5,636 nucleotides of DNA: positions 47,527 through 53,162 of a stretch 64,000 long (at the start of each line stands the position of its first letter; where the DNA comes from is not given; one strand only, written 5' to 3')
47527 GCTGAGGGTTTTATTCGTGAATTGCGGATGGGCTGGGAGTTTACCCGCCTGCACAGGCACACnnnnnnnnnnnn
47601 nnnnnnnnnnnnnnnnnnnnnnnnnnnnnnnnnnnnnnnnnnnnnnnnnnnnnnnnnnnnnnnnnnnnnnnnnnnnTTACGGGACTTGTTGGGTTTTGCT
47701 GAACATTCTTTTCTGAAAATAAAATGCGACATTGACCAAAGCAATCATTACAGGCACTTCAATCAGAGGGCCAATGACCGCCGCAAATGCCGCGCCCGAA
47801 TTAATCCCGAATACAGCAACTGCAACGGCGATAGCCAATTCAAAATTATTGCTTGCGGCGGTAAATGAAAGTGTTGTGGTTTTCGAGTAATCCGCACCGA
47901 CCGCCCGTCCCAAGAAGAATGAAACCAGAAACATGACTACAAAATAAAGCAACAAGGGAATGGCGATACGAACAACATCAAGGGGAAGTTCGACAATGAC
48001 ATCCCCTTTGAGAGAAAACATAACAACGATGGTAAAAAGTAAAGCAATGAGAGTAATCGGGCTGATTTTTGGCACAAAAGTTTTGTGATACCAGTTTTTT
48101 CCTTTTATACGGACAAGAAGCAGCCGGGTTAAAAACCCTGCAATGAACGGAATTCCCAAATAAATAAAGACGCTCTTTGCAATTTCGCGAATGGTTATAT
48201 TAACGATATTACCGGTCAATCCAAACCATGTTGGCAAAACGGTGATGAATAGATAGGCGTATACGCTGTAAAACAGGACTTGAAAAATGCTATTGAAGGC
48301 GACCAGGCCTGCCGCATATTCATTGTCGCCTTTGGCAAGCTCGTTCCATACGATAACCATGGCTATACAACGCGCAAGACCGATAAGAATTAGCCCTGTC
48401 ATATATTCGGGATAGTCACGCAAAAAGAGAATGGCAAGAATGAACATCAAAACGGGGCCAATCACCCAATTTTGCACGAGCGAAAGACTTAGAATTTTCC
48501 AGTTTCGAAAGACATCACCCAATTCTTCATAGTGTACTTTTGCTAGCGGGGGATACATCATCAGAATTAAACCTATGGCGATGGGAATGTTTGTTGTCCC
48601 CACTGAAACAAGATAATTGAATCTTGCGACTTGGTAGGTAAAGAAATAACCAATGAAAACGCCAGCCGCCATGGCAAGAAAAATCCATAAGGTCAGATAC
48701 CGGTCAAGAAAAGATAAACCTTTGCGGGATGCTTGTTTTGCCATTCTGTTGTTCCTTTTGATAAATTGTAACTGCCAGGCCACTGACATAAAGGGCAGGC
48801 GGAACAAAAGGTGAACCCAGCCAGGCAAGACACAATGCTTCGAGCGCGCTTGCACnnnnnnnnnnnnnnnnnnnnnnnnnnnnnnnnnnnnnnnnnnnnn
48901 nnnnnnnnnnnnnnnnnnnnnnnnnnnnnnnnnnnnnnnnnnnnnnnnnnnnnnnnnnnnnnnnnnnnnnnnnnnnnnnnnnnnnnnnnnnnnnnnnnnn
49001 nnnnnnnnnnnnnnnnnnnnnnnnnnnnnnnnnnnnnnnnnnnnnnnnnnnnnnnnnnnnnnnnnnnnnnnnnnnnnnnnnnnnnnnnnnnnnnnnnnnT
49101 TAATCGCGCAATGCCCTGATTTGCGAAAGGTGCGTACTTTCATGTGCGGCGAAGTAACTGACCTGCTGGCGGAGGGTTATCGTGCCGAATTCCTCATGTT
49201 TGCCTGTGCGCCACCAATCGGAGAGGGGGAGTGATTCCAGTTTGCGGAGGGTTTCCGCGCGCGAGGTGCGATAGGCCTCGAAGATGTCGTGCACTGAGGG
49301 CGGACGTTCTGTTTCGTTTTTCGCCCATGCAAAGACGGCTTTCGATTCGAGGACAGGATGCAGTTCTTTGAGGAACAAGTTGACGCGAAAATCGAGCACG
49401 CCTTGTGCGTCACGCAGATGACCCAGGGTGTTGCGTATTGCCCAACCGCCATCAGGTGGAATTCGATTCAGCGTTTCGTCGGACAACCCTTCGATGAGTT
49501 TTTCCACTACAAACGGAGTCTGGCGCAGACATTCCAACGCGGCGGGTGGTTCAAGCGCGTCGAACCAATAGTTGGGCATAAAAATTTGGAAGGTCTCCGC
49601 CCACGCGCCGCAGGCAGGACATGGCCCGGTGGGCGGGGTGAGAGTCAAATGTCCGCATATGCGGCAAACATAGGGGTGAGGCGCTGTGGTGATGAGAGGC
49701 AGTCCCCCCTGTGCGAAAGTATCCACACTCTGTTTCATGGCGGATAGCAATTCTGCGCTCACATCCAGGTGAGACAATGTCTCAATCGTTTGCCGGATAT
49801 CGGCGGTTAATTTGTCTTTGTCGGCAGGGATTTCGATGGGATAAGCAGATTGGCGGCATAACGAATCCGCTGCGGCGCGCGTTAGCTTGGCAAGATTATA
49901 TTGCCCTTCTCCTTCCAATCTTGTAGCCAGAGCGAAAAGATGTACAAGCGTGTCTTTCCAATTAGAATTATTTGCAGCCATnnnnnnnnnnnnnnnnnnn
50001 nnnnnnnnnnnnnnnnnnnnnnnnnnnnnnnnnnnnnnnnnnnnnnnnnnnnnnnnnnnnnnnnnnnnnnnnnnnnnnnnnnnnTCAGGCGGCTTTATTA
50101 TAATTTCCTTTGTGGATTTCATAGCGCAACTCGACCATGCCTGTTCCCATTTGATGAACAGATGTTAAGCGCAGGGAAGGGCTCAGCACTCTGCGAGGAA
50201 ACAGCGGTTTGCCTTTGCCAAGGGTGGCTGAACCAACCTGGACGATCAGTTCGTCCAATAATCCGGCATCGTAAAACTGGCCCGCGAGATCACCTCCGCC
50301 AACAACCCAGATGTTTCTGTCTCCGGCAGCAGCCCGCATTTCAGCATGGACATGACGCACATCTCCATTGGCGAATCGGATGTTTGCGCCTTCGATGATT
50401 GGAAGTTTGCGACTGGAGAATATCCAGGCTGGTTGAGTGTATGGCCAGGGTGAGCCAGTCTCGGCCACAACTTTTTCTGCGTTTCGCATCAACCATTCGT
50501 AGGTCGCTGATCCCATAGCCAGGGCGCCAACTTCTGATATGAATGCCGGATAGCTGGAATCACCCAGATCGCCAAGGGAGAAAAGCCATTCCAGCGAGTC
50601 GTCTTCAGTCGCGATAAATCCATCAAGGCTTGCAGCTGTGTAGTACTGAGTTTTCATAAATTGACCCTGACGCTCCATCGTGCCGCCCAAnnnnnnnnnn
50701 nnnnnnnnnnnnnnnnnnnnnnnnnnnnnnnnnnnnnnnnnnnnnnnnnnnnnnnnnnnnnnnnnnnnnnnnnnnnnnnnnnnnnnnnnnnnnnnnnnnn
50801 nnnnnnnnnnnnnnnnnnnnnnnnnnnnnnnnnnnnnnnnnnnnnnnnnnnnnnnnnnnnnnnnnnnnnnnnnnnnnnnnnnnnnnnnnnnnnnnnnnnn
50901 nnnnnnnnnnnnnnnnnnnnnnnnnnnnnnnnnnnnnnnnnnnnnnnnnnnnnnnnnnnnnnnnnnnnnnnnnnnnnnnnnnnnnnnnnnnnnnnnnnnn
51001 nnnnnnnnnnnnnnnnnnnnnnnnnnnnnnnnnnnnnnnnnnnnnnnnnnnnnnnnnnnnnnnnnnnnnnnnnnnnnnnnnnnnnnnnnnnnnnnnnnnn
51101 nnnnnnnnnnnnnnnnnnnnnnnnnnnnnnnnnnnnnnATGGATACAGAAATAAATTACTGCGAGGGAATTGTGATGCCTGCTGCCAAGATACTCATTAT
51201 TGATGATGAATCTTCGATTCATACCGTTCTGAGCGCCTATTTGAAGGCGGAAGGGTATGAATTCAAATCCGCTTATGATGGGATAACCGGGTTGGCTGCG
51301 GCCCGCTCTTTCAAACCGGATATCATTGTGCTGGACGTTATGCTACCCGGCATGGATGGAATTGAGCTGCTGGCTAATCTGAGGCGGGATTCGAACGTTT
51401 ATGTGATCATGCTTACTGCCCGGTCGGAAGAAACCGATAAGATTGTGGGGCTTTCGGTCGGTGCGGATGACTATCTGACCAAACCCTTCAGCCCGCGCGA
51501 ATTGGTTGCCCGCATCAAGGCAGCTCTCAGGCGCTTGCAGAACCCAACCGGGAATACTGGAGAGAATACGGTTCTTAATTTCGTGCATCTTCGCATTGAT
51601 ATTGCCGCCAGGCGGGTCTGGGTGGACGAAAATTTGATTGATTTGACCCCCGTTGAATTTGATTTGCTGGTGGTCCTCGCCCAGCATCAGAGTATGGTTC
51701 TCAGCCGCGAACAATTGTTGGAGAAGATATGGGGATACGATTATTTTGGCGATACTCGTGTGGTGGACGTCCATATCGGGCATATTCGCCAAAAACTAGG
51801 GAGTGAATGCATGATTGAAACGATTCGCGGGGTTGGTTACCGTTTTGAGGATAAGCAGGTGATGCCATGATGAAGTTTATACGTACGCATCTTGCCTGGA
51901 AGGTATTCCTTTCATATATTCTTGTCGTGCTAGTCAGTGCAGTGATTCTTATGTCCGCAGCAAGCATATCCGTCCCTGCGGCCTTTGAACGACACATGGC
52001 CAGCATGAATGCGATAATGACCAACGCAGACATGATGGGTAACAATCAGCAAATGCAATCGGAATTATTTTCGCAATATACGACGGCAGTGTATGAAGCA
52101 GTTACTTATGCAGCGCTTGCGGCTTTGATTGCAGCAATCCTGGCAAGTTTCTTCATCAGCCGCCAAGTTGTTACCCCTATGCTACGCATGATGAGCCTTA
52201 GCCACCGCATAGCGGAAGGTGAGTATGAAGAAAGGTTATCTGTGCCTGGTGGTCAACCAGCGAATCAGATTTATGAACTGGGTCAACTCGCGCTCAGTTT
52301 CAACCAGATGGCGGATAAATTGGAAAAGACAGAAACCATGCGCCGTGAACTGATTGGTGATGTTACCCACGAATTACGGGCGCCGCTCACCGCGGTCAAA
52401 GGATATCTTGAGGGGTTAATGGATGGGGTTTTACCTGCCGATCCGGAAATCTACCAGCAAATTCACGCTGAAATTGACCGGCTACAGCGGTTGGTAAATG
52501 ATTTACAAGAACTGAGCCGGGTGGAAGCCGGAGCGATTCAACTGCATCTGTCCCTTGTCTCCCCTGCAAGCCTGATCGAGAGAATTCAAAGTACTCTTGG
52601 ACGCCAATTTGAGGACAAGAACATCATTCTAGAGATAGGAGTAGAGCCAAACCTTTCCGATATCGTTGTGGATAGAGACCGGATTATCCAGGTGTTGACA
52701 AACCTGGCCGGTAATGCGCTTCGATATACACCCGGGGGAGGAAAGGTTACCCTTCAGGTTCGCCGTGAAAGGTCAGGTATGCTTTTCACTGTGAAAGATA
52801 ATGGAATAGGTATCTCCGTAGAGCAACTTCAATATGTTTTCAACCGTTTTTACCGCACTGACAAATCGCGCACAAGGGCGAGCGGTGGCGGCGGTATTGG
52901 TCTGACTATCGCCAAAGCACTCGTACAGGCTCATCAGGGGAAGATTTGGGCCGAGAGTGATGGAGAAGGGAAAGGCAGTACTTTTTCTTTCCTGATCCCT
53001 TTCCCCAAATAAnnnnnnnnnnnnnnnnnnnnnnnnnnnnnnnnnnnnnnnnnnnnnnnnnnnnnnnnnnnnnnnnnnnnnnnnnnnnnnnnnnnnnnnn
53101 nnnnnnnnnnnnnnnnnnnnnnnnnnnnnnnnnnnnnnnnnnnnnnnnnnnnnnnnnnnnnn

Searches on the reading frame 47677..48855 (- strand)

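Call 12: search_protein_families(library=pfam, proteins=[window:47677-48855:-], max_evalue=0.01)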
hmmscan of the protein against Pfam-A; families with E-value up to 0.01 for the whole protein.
window:47677-48855:- (392 aa): 1 family
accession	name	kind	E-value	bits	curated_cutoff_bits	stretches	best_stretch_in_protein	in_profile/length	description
PF01758.21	SBF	-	1.2e-63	214.7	24.3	1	93-289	1-190/191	Sodium Bile acid symporter family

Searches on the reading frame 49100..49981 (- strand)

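Call 12: search_protein_families(library=pfam, proteins=[window:49100-49981:-], max_evalue=0.01)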
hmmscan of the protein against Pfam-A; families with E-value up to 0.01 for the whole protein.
window:49100-49981:- (293 aa): 6 families
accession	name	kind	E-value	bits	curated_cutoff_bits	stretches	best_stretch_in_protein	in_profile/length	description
PF12867.12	DinB_2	-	3.3e-18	66.8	24.8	1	153-288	3-128/128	DinB superfamily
PF04978.18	MST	-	3.1e-06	28.2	27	1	151-292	5-144/149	Mycothiol-S-transferase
PF05163.17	DinB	-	1.7e-05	25.3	23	1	158-290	18-140/165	DinB family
PF21349.2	RUBY_RBDX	-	0.00014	21.7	26.5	1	104-131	1-29/30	Rubrerythrin, rubredoxin-like domain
PF18073.7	Zn_ribbon_LapB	-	0.00038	20.5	25.7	1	104-128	1-24/28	Rubredoxin metal binding domain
PF11716.13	MDMPI_N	-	0.0019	19.4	24.2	1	161-260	10-112/140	Mycothiol maleylpyruvate isomerase N-terminal domain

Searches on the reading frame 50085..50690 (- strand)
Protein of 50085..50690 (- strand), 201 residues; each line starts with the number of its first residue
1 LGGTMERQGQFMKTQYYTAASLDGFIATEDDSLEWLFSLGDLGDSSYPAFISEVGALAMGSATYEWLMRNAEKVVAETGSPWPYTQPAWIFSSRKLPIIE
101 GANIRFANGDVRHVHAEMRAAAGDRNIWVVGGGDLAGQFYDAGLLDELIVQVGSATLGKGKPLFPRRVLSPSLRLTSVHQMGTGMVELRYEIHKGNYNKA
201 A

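Call 12: search_protein_families(library=pfam, proteins=[window:50085-50690:-], max_evalue=0.01)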
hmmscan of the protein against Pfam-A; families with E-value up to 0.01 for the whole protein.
window:50085-50690:- (201 aa): 1 family
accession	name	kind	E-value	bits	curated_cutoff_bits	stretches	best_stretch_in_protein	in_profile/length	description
PF01872.23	RibD_C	-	5.3e-15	56.2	24.1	1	17-186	6-196/197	RibD C-terminal domain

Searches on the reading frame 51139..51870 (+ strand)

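Call 12: search_protein_families(library=pfam, proteins=[window:51139-51870:+], max_evalue=0.01)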
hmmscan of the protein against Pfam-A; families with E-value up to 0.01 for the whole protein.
window:51139-51870:+ (243 aa): 2 families
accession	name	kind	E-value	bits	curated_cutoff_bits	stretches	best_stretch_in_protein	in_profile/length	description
PF00072.30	Response_reg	-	3e-30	105.1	30.2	1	18-127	1-111/111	Response regulator receiver domain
PF00486.34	Trans_reg_C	-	4.8e-27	94.3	26.2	1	167-236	4-77/77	Transcriptional regulatory protein, C terminal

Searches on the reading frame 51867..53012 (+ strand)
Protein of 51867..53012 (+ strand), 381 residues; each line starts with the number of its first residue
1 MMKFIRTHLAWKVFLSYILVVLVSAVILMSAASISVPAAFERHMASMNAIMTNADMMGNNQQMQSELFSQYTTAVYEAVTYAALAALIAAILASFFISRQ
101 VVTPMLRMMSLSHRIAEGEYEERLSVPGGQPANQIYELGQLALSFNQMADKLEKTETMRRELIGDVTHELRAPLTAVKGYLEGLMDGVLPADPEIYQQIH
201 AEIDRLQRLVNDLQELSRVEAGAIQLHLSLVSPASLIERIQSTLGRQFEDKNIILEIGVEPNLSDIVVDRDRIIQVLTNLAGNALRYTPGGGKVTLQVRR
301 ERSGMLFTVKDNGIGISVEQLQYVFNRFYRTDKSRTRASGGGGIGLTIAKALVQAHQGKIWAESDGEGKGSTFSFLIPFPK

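Call 12: search_protein_families(library=pfam, proteins=[window:51867-53012:+], max_evalue=0.01)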
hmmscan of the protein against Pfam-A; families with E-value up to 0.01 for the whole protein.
window:51867-53012:+ (381 aa): 4 families
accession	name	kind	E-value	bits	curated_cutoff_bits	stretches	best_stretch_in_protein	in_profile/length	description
PF02518.31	HATPase_c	-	1.3e-28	100.1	26.4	1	269-380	2-110/111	Histidine kinase-, DNA gyrase B-, and HSP90-like ATPase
PF00512.31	HisKA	-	4.6e-17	62.3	26.9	1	158-222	1-66/66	His Kinase A (phospho-acceptor) domain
PF00672.30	HAMP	-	9.9e-10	39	25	1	96-153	1-52/53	HAMP domain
PF13589.12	HATPase_c_3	-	0.00033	21.1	25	1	292-361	20-91/137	Histidine kinase-, DNA gyrase B-, and HSP90-like ATPase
